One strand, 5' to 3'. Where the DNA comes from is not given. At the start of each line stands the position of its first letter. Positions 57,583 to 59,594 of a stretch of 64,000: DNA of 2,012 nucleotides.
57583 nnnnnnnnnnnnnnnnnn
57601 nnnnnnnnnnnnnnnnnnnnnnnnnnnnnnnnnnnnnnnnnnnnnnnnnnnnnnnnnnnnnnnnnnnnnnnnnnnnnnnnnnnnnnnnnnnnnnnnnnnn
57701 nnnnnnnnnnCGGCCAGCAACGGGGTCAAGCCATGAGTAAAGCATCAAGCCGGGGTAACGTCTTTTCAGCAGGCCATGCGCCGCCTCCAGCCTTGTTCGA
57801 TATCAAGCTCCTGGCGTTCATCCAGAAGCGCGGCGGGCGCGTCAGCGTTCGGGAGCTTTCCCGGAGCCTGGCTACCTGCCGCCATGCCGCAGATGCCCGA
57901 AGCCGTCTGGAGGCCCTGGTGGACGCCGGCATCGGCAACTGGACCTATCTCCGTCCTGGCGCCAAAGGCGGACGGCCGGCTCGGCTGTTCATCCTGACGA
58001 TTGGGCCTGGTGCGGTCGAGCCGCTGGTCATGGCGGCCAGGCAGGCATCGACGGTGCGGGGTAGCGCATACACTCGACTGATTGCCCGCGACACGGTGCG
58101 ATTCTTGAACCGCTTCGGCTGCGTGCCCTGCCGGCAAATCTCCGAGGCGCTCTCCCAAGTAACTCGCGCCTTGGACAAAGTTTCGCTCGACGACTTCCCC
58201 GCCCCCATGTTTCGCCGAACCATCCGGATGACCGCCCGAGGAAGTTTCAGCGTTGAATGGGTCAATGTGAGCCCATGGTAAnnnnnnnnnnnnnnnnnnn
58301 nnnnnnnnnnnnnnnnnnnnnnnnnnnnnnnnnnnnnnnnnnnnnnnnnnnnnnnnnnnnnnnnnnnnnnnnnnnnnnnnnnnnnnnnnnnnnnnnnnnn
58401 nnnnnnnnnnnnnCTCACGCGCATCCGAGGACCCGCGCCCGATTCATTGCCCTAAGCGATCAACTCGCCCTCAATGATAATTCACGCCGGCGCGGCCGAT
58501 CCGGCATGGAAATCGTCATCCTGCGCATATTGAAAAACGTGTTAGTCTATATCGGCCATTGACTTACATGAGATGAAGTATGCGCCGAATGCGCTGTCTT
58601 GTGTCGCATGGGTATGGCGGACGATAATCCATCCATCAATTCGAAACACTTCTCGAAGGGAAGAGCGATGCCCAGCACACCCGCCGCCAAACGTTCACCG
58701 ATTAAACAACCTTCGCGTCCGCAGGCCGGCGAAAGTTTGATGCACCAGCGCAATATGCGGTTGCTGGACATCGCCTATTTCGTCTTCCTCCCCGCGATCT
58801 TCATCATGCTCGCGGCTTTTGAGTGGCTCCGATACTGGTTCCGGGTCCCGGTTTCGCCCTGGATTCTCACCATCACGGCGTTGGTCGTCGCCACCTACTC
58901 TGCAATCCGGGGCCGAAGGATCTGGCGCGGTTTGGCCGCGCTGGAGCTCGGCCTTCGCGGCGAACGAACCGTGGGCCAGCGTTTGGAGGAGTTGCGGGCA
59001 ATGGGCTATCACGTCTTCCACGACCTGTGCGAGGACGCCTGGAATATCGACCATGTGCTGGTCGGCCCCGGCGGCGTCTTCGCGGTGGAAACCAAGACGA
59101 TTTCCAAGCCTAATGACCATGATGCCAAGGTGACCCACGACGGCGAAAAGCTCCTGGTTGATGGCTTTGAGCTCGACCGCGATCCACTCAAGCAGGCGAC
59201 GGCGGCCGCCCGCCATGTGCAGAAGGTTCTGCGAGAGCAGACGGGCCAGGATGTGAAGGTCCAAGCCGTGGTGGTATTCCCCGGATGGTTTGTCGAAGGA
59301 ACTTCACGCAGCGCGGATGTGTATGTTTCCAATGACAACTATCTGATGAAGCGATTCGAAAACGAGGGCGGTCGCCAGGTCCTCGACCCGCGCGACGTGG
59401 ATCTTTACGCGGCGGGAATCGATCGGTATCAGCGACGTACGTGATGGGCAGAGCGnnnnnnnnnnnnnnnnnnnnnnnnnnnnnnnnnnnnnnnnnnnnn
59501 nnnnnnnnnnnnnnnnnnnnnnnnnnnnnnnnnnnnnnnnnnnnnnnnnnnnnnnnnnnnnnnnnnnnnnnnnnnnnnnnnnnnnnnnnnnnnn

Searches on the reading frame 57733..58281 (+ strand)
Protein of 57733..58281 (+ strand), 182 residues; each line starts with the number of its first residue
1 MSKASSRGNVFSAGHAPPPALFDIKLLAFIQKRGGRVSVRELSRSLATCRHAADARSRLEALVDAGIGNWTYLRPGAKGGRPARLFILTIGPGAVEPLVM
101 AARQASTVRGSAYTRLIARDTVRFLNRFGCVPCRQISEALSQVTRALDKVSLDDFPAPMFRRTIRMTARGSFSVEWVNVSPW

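Call 3: search_protein_families(library=pfam, proteins=[window:57733-58281:+], max_evalue=0.1)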
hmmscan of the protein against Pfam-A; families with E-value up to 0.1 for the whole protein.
window:57733-58281:+ (182 aa): 1 family
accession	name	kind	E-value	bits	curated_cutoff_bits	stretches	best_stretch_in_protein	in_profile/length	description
PF19685.4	DUF6187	-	0.043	14.4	25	1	48-76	53-80/141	Family of unknown function (DUF6187)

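Call 4: search_protein_families(library=padloc, proteins=[window:57733-58281:+], max_evalue=0.1)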
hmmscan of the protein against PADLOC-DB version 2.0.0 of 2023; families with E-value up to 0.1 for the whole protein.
window:57733-58281:+ (182 aa): 0 families

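Call 7: search_protein_families(library=ncbifam, proteins=[window:57733-58281:+], max_evalue=0.1)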
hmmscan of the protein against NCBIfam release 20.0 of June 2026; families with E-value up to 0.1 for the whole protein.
window:57733-58281:+ (182 aa): 0 families

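Call 94: search_protein_families(library=phrogs, proteins=[window:57733-58281:+], max_evalue=0.01)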
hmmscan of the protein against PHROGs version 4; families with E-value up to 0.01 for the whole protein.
window:57733-58281:+ (182 aa): 0 families

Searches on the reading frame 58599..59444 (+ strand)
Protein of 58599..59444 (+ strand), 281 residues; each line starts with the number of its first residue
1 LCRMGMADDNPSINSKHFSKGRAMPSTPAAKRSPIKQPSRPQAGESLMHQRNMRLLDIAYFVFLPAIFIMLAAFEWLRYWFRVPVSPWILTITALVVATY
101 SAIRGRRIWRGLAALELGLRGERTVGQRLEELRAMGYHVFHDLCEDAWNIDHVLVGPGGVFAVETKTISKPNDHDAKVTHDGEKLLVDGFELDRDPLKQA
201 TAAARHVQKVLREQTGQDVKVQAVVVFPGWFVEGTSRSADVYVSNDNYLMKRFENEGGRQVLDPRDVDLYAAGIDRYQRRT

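Call 3: search_protein_families(library=pfam, proteins=[window:58599-59444:+], max_evalue=0.1)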
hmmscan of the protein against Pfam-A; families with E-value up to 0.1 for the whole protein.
window:58599-59444:+ (281 aa): 1 family
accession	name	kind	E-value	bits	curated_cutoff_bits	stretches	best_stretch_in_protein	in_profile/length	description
PF08378.17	NERD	-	3.8e-18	66.4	22.1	1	118-228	2-111/111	Nuclease-related domain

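Call 4: search_protein_families(library=padloc, proteins=[window:58599-59444:+], max_evalue=0.1)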
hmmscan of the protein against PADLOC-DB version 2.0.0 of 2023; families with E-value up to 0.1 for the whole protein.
window:58599-59444:+ (281 aa): 0 families

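Call 7: search_protein_families(library=ncbifam, proteins=[window:58599-59444:+], max_evalue=0.1)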
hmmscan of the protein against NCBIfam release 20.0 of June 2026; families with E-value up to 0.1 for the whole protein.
window:58599-59444:+ (281 aa): 1 family
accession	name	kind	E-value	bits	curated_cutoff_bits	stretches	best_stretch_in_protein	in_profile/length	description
NF047741.1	antiphage_MADS6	equivalog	0.001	17.7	460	1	121-228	14-122/612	methylation-associated defense system protein kinase MAD6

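Call 94: search_protein_families(library=phrogs, proteins=[window:58599-59444:+], max_evalue=0.01)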
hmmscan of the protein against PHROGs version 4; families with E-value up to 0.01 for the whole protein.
window:58599-59444:+ (281 aa): 1 family
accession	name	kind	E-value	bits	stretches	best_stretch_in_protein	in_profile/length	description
phrog_38277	-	unknown function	1.1e-05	26.1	1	113-211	67-168/243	-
